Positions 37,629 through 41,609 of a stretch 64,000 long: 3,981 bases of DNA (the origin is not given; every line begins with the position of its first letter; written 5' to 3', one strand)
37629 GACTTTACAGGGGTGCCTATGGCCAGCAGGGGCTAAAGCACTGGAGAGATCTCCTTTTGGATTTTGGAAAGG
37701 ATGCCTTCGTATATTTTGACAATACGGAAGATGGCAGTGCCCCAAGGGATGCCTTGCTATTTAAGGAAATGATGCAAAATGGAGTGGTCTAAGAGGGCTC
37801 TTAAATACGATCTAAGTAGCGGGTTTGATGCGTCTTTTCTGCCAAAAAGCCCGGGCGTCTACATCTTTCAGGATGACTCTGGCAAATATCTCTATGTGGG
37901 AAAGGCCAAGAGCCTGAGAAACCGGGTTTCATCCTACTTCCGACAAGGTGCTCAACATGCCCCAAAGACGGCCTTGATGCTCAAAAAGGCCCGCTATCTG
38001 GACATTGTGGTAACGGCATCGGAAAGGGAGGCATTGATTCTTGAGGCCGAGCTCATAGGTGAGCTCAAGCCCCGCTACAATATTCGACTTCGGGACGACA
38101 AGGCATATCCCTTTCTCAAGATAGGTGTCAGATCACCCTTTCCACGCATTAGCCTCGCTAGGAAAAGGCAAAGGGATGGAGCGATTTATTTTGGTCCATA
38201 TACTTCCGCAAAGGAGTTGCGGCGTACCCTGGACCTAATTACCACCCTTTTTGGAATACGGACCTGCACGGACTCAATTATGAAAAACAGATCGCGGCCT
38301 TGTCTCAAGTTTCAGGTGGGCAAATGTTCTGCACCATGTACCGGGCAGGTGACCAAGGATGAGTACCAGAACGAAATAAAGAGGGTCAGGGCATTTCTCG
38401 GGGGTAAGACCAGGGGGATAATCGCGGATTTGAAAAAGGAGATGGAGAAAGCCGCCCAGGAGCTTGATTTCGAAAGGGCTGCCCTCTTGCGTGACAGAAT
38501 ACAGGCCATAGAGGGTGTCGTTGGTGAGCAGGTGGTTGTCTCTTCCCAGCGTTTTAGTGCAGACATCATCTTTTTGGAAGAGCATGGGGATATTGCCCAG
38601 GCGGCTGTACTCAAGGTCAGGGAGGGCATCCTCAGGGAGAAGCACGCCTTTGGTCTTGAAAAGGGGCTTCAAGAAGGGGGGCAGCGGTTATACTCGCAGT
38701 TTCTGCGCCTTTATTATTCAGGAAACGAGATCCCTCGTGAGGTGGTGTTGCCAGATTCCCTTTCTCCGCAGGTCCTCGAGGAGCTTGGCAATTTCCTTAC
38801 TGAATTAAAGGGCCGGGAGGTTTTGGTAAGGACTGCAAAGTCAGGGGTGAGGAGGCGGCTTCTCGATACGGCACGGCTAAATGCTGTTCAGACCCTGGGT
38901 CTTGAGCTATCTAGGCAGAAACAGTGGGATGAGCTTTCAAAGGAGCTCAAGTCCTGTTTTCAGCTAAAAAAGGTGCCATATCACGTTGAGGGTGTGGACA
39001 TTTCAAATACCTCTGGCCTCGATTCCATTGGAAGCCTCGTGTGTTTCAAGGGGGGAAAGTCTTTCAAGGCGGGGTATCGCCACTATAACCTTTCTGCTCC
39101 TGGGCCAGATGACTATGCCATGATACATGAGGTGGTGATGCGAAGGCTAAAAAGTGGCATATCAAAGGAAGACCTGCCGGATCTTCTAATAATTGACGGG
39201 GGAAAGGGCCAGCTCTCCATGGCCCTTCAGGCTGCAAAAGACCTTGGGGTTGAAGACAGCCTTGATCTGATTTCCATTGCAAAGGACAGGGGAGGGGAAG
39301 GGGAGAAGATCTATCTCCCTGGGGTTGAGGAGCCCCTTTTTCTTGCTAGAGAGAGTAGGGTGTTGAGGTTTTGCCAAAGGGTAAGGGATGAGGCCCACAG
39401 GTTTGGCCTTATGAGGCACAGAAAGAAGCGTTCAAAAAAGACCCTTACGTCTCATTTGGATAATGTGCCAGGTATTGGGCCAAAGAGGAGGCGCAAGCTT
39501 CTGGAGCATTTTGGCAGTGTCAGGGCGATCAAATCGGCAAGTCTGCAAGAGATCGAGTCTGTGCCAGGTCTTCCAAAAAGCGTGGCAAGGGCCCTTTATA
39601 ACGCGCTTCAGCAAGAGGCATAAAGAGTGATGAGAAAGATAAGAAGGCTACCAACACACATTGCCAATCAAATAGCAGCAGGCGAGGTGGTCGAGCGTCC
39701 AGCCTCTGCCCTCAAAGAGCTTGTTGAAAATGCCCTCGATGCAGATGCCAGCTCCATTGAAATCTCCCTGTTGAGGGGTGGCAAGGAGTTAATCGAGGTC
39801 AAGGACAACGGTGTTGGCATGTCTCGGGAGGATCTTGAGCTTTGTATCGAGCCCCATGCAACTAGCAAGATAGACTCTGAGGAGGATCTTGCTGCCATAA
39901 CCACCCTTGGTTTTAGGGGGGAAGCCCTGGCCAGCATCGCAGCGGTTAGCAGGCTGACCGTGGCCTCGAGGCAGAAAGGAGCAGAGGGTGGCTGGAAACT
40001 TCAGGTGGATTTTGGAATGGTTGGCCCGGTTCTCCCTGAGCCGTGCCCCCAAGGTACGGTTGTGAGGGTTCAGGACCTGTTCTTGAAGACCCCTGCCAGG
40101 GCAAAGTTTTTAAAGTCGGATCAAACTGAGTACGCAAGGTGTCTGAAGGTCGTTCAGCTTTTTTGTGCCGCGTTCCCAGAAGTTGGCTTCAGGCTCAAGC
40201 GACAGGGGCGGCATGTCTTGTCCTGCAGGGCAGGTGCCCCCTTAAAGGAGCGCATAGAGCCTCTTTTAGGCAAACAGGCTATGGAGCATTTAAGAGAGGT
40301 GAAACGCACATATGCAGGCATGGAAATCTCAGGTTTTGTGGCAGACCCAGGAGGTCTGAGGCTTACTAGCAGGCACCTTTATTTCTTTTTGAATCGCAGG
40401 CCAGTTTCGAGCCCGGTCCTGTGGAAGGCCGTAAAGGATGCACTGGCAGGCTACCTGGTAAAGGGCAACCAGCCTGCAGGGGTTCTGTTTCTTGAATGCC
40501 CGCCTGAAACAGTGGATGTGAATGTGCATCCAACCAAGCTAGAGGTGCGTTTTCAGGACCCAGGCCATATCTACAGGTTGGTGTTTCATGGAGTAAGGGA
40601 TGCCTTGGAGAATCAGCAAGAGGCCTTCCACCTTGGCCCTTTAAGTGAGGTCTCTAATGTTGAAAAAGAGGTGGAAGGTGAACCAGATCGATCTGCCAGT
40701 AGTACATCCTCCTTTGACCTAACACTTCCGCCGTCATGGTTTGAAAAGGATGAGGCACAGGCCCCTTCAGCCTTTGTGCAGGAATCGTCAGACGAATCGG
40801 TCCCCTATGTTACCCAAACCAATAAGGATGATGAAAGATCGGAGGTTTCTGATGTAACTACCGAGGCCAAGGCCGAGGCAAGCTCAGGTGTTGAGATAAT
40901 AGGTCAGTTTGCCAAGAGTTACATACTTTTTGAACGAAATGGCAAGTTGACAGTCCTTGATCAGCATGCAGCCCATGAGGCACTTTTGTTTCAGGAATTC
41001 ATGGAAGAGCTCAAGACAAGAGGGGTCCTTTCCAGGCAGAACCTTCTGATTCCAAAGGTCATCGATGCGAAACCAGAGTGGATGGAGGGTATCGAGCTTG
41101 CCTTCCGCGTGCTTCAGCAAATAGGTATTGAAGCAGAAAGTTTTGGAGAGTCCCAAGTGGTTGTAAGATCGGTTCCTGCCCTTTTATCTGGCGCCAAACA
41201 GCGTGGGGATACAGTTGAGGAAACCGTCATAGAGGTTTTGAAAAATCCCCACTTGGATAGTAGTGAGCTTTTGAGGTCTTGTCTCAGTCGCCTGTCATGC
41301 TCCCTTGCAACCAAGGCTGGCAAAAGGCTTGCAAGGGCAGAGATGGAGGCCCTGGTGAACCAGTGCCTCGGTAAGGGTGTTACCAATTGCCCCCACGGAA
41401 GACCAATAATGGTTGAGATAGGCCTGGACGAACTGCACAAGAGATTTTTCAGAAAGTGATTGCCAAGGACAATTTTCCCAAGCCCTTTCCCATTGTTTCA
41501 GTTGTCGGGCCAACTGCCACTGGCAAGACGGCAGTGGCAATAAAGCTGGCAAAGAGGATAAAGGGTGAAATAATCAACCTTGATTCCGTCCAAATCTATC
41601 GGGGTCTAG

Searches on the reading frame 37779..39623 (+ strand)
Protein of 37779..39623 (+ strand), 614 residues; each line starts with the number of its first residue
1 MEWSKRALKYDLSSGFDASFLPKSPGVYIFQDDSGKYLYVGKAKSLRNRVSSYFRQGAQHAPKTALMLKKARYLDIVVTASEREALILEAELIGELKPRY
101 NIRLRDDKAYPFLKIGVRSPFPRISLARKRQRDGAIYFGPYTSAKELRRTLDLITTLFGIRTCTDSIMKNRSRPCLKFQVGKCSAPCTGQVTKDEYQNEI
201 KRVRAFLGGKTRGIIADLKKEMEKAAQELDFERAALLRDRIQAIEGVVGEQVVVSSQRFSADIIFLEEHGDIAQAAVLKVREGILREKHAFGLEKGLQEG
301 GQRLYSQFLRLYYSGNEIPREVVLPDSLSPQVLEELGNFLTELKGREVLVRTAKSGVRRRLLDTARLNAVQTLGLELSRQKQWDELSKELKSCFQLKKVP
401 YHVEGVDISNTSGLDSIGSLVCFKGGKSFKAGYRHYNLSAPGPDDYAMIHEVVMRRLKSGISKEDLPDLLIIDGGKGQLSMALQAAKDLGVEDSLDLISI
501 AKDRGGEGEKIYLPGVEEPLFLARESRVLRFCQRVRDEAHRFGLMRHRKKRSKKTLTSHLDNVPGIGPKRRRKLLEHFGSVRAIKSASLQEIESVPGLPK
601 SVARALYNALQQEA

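Call 61: search_protein_families(library=pfam, proteins=[window:37779-39623:+], max_evalue=0.000001)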
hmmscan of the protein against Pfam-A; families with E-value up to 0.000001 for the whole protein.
window:37779-39623:+ (614 aa): 5 families
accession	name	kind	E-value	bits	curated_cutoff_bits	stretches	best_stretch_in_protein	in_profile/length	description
PF08459.17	UvrC_RNaseH_dom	-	6.2e-45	153.3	22.3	1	393-543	3-158/159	UvrC RNAse H endonuclease domain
PF22920.2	UvrC_RNaseH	-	2.6e-19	69.7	24.3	1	261-373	2-113/116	UvrC Ribonuclease H-like domain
PF14520.12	HHH_5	-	3.2e-12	47.2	27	1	559-611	3-56/57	Helix-hairpin-helix domain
PF02151.25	UVR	-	3.8e-11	42.8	21.5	1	215-245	4-34/36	UvrB/uvrC motif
PF01541.30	GIY-YIG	-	4.8e-09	36.8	22.6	1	25-101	2-78/78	GIY-YIG catalytic domain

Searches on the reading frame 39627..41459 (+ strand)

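Call 61: search_protein_families(library=pfam, proteins=[window:39627-41459:+], max_evalue=0.000001)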
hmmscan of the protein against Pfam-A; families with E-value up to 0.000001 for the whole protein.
window:39627-41459:+ (610 aa): 4 families
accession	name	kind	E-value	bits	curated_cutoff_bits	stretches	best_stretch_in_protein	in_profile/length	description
PF01119.25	DNA_mis_repair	-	2.9e-30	104.7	26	1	212-327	3-118/119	DNA mismatch repair protein, C-terminal domain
PF08676.16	MutL_C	-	4.4e-27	94.9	25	1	425-568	1-142/142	MutL C terminal dimerisation domain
PF13589.12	HATPase_c_3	-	1.5e-14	54.6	25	1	26-127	4-103/137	Histidine kinase-, DNA gyrase B-, and HSP90-like ATPase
PF02518.31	HATPase_c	-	3.3e-08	34.4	26.4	1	24-83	5-64/111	Histidine kinase-, DNA gyrase B-, and HSP90-like ATPase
